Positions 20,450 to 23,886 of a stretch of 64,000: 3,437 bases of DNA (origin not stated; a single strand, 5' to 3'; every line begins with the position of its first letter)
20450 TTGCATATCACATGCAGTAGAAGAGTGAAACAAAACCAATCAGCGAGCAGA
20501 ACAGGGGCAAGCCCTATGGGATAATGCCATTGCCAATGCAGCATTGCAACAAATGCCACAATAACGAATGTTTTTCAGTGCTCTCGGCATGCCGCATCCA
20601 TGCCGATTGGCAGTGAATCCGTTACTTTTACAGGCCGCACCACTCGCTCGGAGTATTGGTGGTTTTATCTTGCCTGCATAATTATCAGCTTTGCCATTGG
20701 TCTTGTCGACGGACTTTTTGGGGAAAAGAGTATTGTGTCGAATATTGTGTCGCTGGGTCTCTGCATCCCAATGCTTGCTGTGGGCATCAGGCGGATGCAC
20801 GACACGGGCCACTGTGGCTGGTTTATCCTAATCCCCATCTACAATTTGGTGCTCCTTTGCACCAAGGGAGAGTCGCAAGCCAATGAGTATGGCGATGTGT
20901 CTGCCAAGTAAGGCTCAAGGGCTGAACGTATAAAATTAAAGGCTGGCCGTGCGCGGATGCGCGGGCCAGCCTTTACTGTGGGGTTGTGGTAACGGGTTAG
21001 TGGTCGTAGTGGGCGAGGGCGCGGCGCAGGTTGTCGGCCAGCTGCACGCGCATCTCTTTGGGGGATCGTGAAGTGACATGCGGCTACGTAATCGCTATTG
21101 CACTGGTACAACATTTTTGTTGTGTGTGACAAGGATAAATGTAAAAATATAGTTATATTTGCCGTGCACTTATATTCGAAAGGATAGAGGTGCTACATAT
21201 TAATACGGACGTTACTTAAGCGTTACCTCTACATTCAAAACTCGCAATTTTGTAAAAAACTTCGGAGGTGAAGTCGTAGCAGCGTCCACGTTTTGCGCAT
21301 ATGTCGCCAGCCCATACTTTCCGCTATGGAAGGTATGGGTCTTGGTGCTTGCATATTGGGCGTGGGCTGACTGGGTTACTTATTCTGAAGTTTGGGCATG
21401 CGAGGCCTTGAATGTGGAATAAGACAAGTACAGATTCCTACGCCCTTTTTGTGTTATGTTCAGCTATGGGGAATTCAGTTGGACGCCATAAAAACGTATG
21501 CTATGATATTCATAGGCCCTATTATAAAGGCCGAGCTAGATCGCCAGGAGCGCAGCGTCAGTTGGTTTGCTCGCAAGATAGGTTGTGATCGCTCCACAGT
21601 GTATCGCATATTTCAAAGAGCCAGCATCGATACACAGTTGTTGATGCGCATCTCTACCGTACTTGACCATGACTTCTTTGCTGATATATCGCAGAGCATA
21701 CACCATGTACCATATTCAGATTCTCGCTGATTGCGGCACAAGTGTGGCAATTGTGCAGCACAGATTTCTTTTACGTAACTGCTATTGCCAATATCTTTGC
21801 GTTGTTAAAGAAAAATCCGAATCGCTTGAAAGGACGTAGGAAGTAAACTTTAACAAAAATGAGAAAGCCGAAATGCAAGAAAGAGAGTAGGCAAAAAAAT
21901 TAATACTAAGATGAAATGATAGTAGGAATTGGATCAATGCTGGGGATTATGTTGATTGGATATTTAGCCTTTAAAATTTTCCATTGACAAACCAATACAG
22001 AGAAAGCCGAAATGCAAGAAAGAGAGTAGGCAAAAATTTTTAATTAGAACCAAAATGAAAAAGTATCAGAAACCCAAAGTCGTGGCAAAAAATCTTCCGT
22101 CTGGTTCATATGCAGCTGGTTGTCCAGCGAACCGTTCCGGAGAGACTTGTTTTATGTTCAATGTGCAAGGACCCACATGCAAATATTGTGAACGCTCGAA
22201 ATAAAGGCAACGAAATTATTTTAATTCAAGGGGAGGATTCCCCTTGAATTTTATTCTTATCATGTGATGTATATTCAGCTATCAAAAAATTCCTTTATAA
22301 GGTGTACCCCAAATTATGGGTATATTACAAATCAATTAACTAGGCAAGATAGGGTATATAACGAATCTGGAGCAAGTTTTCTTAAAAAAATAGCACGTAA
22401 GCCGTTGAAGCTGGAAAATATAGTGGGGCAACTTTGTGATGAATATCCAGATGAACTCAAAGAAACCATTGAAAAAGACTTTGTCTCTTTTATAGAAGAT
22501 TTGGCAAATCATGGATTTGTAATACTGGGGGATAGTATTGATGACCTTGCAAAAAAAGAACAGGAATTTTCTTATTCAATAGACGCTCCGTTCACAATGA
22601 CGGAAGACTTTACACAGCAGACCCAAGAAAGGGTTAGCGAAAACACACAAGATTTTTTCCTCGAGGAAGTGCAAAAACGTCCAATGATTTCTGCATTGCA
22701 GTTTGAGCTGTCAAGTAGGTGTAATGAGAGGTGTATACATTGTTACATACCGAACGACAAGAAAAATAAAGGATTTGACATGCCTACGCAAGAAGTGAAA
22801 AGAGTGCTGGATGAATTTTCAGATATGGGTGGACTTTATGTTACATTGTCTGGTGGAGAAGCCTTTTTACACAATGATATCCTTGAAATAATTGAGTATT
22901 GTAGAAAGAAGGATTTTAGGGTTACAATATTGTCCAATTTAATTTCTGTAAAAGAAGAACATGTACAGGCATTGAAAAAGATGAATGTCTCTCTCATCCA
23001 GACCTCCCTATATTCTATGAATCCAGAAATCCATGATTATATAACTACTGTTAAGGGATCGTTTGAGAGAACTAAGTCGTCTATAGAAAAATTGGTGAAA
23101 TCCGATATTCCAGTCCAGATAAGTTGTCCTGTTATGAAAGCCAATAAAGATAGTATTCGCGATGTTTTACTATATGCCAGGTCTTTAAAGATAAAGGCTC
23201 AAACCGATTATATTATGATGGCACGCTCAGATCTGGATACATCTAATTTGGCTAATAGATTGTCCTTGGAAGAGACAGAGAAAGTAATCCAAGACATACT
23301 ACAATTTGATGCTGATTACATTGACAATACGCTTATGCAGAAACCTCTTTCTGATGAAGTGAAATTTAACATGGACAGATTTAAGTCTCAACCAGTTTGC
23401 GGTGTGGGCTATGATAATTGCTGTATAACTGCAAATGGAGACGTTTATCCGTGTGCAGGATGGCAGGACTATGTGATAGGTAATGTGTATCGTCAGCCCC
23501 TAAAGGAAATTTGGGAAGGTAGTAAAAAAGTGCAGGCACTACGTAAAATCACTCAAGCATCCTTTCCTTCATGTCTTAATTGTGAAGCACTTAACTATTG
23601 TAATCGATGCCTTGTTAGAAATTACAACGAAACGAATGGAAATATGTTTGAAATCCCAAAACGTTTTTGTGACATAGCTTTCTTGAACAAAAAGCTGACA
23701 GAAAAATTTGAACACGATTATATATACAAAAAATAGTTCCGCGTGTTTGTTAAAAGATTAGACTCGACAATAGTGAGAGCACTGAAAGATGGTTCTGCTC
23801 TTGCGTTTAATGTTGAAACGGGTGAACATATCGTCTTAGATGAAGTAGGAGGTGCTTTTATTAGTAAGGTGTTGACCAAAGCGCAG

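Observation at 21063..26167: Compact RiPP-like cassette: Cys peptide plus two paralogous RRE-radical SAM-SPASM enzymes, TM protein, amidohydrolase and HTH regulator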

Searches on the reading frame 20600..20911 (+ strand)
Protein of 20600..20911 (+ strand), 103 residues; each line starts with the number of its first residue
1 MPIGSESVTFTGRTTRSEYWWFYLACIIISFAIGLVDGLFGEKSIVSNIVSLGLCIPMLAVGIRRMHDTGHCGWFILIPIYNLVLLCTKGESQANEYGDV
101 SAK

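Call 3: search_protein_families(library=pfam, proteins=[window:20600-20911:+], max_evalue=0.01)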
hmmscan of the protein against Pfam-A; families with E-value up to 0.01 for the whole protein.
window:20600-20911:+ (103 aa): 2 families
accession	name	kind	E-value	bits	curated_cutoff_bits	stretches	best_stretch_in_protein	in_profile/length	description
PF05656.20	DUF805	-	4.3e-23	82.3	25.7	1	8-98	2-110/111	Protein of unknown function (DUF805)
PF04893.22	Yip1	-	0.0071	16.7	28.6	1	15-91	17-90/173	Yip1 domain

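Call 4: search_protein_families(library=ncbifam, proteins=[window:20600-20911:+], max_evalue=0.01)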
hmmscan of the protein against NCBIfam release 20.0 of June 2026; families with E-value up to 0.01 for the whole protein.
window:20600-20911:+ (103 aa): 0 families

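Call 56: find_encoding_contigs(protein=window:20600-20911:+, flank=8000, max_places=10)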
Protein window:20600-20911:+ (103 aa): 7 contigs read that carry it; 5 places shown.
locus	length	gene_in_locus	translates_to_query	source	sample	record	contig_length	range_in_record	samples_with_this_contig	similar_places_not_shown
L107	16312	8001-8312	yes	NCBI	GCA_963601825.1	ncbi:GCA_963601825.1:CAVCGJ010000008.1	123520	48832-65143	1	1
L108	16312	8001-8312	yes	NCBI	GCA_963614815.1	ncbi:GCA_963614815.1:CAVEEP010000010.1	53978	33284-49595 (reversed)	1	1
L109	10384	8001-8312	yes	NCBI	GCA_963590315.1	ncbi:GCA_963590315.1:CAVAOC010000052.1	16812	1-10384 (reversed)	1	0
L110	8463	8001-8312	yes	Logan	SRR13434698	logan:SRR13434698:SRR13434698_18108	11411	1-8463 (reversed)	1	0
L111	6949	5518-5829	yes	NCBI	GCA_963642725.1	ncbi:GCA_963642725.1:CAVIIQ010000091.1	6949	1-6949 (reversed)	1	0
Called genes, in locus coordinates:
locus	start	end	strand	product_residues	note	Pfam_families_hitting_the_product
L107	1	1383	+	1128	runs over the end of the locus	PF17757:UvrB_inter, PF02559:CarD_TRCF_RID, PF00270:DEAD, PF04851:ResIII (weak), PF00271:Helicase_C, PF03461:TRCF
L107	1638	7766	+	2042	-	PF07581:Glug (faint)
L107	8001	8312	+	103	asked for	PF05656:DUF805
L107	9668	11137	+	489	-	PF05402:PqqD (weak), PF04055:Radical_SAM, PF13186:SPASM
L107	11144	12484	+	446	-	PF04055:Radical_SAM, PF13353:Fer4_12 (weak), PF13186:SPASM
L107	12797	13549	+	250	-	PF04909:Amidohydro_2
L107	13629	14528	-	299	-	PF13280:WYL, PF25583:WCX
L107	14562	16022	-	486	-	PF00474:SSF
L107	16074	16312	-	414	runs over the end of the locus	PF07075:NamZ_N, PF20732:NamZ_C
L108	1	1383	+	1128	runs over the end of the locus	PF17757:UvrB_inter, PF02559:CarD_TRCF_RID, PF00270:DEAD, PF04851:ResIII (weak), PF00271:Helicase_C, PF03461:TRCF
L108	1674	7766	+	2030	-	PF07581:Glug (faint)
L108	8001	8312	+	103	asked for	PF05656:DUF805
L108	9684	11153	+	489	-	PF05402:PqqD (weak), PF04055:Radical_SAM, PF13186:SPASM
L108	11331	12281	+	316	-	-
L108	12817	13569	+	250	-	PF04909:Amidohydro_2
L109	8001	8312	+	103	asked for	PF05656:DUF805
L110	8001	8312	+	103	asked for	PF05656:DUF805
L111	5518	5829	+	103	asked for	PF05656:DUF805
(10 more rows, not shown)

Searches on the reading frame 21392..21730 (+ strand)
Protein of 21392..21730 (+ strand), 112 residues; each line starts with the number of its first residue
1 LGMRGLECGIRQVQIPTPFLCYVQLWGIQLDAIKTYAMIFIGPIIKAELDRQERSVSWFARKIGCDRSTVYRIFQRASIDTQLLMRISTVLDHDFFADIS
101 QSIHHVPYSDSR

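Call 3: search_protein_families(library=pfam, proteins=[window:21392-21730:+], max_evalue=0.01)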
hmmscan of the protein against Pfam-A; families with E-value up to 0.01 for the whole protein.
window:21392-21730:+ (112 aa): 3 families
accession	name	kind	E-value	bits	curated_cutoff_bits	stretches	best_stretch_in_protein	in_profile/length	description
PF13443.12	HTH_26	-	0.0029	18.3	22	1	55-98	12-56/63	Cro/C1-type HTH DNA-binding domain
PF13518.12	HTH_28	-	0.0034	17.9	25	1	49-73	9-32/52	Helix-turn-helix domain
PF01381.28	HTH_3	-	0.0062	17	23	1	51-92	5-49/55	Helix-turn-helix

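Call 4: search_protein_families(library=ncbifam, proteins=[window:21392-21730:+], max_evalue=0.01)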
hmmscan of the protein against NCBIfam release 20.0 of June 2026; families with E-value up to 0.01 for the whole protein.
window:21392-21730:+ (112 aa): 1 family
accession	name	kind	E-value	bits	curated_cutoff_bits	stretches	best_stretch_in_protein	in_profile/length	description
TIGR04111.1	BcepMu_gp16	hypoth_equivalog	0.0028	17.5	34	1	45-75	5-35/55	phage-associated protein, BcepMu gp16 family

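Call 5: search_protein_families(library=padloc, proteins=[window:21392-21730:+], max_evalue=0.01)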
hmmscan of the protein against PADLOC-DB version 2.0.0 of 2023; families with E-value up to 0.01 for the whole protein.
window:21392-21730:+ (112 aa): 0 families

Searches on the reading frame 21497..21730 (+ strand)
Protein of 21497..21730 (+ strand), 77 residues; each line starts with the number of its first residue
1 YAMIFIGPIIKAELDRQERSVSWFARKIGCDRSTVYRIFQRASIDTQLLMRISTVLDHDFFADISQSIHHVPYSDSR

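Call 34: search_protein_families(library=pfam, proteins=[window:21497-21730:+], max_evalue=10)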
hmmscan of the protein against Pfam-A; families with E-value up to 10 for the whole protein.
window:21497-21730:+ (77 aa): 9 families
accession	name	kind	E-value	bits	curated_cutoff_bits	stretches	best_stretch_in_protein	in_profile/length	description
PF13443.12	HTH_26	-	0.0013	19.4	22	1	20-63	12-56/63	Cro/C1-type HTH DNA-binding domain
PF13518.12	HTH_28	-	0.0018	18.8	25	1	14-39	9-33/52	Helix-turn-helix domain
PF01381.28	HTH_3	-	0.003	18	23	1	16-57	5-49/55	Helix-turn-helix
PF13693.12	HTH_35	-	0.011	16.2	25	1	10-46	7-43/75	Winged helix-turn-helix DNA-binding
PF13384.12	HTH_23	-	0.023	15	24.6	1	25-41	24-40/50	Homeodomain-like domain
PF13551.12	HTH_29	-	0.066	13.8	28.1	1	19-41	12-35/64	Winged helix-turn helix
PF13560.12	HTH_31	-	0.075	13.8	27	1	17-41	13-37/64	Helix-turn-helix domain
PF13730.12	HTH_36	-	0.11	12.7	25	1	20-41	27-48/55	Helix-turn-helix domain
PF04218.19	CENP-B_N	-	0.13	12.4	21.2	1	14-40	19-44/53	CENP-B N-terminal DNA-binding domain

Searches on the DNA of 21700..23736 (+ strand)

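Call 17: search_rna_families(source=window, start=21700, end=22300, threshold=evalue, max_evalue=10, show_alignments=4)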
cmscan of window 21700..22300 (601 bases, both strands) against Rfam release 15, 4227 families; matches with E-value up to 10: 8.
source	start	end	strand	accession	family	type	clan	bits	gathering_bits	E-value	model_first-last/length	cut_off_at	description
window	21858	21893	+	RF02914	DUF805b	Cis-reg;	CL00115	27.6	35.6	1.1e-05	1-35/35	no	DUF805b RNA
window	22223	22251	+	RF04341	Plastid-psbJ-5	Cis-reg;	CL00152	24.8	53.1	0.026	1-59/59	no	Plastid-psbJ-5 3UTR RNA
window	22222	22250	-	RF04341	Plastid-psbJ-5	Cis-reg;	CL00152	23.9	53.1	0.046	1-59/59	no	Plastid-psbJ-5 3UTR RNA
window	22222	22298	+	RF02892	SR6_antitoxin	Gene; antisense;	-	23.3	55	0.14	1-104/104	no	Bacillus SR6 antitoxin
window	21997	22032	+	RF02914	DUF805b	Cis-reg;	CL00115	22.5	35.6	0.00059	1-35/35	no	DUF805b RNA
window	22217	22293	-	RF03099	RAGATH-23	Gene; sRNA;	-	17.3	92.6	1.3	1-99/99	no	RAGATH-23 RNA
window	21810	21828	-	RF02129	GNAS-AS1_3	Gene; lncRNA;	-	12.2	42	4.2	1-38/38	no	GNAS antisense RNA 1 conserved region 3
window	21835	21896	+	RF00382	DnaX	Cis-reg; frameshift_element;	-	11.3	35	10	1-65/65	no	DnaX ribosomal frameshifting element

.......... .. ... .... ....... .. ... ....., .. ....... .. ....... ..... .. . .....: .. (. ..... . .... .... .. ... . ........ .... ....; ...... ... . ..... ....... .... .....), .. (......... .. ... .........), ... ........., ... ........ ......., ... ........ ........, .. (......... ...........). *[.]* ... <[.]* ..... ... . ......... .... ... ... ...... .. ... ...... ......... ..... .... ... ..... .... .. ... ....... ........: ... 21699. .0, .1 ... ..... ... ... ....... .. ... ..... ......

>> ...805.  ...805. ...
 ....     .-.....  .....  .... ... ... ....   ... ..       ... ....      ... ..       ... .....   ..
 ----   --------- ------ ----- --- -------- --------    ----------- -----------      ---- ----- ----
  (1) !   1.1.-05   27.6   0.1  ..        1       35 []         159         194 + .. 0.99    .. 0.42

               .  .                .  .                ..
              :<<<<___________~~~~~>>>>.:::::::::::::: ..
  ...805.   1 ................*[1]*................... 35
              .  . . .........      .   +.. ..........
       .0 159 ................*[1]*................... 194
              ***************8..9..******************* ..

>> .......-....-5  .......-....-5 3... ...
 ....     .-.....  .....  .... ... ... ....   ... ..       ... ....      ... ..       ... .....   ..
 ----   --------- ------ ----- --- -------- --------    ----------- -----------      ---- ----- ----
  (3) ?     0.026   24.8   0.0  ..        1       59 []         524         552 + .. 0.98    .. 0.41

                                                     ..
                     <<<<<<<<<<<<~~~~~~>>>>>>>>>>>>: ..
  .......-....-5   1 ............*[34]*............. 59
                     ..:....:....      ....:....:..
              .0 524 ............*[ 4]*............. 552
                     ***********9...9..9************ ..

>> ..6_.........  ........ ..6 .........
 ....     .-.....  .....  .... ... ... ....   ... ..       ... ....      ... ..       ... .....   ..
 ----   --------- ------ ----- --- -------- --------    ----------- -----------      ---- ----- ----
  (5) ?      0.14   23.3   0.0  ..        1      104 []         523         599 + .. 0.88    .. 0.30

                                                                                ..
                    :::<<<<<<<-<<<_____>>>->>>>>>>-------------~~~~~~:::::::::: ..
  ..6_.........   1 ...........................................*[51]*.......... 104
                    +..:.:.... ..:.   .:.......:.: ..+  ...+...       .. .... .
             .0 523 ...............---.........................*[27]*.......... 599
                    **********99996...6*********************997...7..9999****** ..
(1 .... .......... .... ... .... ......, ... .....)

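Call 49: search_rna_families(sources=[L008, L010, L011, L013, L018, L040, L075, L078, L079, L085, L096, L098, L099, L016, L053, L059, L065, L030], threshold=gathering, show_alignments=3)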
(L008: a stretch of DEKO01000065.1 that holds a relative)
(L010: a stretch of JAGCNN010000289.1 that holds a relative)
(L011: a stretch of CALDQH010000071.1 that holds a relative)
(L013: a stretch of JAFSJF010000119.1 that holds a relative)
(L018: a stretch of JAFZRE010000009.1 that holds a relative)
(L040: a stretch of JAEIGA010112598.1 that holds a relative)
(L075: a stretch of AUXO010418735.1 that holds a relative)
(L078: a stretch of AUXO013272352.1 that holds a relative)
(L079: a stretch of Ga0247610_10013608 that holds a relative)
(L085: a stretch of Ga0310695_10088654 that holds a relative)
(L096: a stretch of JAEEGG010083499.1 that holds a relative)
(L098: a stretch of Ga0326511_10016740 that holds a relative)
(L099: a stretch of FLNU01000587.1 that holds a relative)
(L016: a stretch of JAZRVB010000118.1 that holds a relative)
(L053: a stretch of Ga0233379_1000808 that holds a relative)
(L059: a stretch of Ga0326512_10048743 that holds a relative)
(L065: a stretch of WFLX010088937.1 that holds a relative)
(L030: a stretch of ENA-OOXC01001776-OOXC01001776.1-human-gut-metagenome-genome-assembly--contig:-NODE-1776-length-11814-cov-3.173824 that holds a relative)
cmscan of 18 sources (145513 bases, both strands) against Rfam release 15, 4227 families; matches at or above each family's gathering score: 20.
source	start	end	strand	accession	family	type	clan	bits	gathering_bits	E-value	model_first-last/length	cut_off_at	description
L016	5589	5659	+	RF00005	tRNA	Gene; tRNA;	CL00001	57.1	29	2.5e-09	1-71/71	no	tRNA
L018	10576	10686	+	RF01725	SAM-I-IV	Cis-reg; riboswitch;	CL00012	55.4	41.1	5.1e-06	1-99/99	no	SAM-I/IV (S-adenosyl methionine) riboswitch aptamer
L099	2490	2524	+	RF02914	DUF805b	Cis-reg;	CL00115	50.2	35.6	5.9e-11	1-35/35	no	DUF805b RNA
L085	159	193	+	RF02914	DUF805b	Cis-reg;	CL00115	49.2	35.6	1.3e-10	1-35/35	no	DUF805b RNA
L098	1590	1624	+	RF02914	DUF805b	Cis-reg;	CL00115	49.2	35.6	1.3e-10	1-35/35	no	DUF805b RNA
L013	5494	5528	+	RF02914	DUF805b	Cis-reg;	CL00115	49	35.6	1.5e-10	1-35/35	no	DUF805b RNA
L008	3686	3721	+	RF02914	DUF805b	Cis-reg;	CL00115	48.8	35.6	1.7e-10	1-35/35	no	DUF805b RNA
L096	482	516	+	RF02914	DUF805b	Cis-reg;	CL00115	47.5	35.6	4.6e-10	1-35/35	no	DUF805b RNA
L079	3948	3982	+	RF02914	DUF805b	Cis-reg;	CL00115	47.3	35.6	5.7e-10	1-35/35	no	DUF805b RNA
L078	2333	2367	+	RF02914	DUF805b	Cis-reg;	CL00115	46.9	35.6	7.8e-10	1-35/35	no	DUF805b RNA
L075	300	334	+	RF02914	DUF805b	Cis-reg;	CL00115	45.3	35.6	2.6e-09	1-35/35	no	DUF805b RNA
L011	5758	5793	+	RF02914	DUF805b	Cis-reg;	CL00115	44.9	35.6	3.7e-09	1-35/35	no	DUF805b RNA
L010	2702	2736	+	RF02914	DUF805b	Cis-reg;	CL00115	43.5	35.6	1.1e-08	1-35/35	no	DUF805b RNA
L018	5293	5327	+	RF02914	DUF805b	Cis-reg;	CL00115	43.5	35.6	1.1e-08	1-35/35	no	DUF805b RNA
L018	5481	5515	+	RF02914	DUF805b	Cis-reg;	CL00115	43.5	35.6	1.1e-08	1-35/35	no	DUF805b RNA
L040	1156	1191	+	RF02914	DUF805b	Cis-reg;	CL00115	42.5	35.6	2.4e-08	1-35/35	no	DUF805b RNA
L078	4822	4856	+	RF02914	DUF805b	Cis-reg;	CL00115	42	35.6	3.4e-08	1-35/35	no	DUF805b RNA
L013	5447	5479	+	RF02914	DUF805b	Cis-reg;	CL00115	38.2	35.6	6.6e-07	1-35/35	no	DUF805b RNA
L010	2619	2653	+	RF02914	DUF805b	Cis-reg;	CL00115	37.3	35.6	1.4e-06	1-35/35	no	DUF805b RNA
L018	5210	5244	+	RF02914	DUF805b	Cis-reg;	CL00115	37.3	35.6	1.4e-06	1-35/35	no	DUF805b RNA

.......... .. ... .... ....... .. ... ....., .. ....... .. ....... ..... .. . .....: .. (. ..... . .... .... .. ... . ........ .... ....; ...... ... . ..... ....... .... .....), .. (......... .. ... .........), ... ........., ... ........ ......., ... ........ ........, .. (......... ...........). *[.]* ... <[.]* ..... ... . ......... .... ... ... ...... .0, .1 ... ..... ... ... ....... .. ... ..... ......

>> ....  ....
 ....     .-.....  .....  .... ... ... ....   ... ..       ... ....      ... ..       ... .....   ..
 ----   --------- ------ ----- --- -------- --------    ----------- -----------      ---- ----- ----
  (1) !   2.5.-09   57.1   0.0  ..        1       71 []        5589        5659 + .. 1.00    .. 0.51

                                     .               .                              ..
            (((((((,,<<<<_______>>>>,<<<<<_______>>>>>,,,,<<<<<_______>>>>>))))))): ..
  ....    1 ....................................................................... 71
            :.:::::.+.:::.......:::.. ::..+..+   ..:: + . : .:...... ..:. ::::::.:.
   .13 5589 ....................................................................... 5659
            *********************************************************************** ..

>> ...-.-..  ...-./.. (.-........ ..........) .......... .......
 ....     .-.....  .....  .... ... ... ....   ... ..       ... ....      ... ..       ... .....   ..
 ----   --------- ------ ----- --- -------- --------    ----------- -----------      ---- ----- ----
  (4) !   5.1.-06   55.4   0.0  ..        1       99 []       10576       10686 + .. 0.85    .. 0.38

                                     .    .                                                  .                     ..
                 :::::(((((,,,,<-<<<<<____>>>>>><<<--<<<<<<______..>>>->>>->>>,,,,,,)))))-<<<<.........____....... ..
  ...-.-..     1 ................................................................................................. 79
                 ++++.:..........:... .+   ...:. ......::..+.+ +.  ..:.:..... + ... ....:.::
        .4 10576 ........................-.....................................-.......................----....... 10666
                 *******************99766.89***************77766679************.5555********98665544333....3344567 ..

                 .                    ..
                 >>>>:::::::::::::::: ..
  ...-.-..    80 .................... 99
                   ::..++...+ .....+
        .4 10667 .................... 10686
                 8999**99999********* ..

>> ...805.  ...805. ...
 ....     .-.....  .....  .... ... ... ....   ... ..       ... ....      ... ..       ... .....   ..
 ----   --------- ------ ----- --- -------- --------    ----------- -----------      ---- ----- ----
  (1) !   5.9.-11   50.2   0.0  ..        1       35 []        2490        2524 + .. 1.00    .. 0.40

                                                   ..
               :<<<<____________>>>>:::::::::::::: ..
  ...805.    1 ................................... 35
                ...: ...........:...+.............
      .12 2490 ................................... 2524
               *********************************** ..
